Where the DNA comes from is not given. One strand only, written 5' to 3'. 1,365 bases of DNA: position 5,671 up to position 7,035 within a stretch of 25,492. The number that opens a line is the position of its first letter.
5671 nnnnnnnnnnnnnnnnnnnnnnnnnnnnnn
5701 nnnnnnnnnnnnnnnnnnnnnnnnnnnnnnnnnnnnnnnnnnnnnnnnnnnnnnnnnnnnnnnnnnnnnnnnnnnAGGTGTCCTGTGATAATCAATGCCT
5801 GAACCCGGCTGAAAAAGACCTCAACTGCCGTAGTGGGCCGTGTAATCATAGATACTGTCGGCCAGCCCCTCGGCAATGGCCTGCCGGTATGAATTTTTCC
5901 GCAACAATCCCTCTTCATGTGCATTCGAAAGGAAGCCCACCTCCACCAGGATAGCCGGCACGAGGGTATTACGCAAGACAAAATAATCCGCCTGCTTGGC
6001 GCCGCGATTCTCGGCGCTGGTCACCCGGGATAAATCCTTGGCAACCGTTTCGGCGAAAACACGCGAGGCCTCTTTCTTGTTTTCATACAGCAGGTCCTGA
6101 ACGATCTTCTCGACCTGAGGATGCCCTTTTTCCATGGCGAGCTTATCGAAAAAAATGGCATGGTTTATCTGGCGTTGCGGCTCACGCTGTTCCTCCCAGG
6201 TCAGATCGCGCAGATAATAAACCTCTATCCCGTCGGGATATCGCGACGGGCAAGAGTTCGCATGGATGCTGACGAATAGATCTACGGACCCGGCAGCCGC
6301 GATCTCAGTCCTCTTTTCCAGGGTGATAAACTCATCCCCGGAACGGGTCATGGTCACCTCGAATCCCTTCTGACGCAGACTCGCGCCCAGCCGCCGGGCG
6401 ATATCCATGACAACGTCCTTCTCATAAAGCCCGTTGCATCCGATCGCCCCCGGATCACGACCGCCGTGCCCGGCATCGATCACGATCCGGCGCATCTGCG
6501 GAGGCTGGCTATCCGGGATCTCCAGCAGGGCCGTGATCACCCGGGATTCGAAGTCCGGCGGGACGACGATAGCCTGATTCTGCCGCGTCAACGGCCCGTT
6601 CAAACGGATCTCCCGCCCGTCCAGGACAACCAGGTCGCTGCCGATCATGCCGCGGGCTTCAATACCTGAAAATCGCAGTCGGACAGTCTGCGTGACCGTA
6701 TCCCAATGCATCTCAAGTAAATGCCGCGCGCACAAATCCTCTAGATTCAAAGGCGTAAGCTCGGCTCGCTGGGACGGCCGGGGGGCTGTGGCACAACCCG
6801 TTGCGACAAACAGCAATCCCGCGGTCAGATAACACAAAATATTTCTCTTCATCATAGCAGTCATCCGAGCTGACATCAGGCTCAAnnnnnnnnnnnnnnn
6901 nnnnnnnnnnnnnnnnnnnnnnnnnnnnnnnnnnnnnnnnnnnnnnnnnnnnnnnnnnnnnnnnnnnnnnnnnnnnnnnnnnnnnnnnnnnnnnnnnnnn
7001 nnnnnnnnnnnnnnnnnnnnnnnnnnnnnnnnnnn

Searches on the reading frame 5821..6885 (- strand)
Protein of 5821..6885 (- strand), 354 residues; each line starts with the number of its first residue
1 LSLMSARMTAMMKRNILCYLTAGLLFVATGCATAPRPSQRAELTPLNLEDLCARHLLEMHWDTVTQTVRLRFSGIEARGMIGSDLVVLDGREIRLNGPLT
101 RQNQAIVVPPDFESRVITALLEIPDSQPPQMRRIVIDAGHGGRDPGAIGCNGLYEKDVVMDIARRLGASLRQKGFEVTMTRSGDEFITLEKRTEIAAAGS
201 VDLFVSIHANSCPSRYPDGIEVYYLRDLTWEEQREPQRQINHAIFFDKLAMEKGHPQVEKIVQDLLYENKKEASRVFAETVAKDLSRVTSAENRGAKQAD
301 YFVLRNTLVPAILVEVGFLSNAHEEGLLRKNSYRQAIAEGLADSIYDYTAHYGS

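Call 5: search_protein_families(library=pfam, proteins=[window:5821-6885:-], max_evalue=0.01)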
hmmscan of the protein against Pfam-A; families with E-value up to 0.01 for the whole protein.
window:5821-6885:- (354 aa): 2 families
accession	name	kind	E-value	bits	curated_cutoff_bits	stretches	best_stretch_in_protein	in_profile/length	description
PF01520.23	Amidase_3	-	1.1e-54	185.6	27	1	134-345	1-172/174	N-acetylmuramoyl-L-alanine amidase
PF07833.16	Cu_amine_oxidN1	-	0.00053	20.3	24.2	1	57-116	33-92/108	Copper amine oxidase N-terminal domain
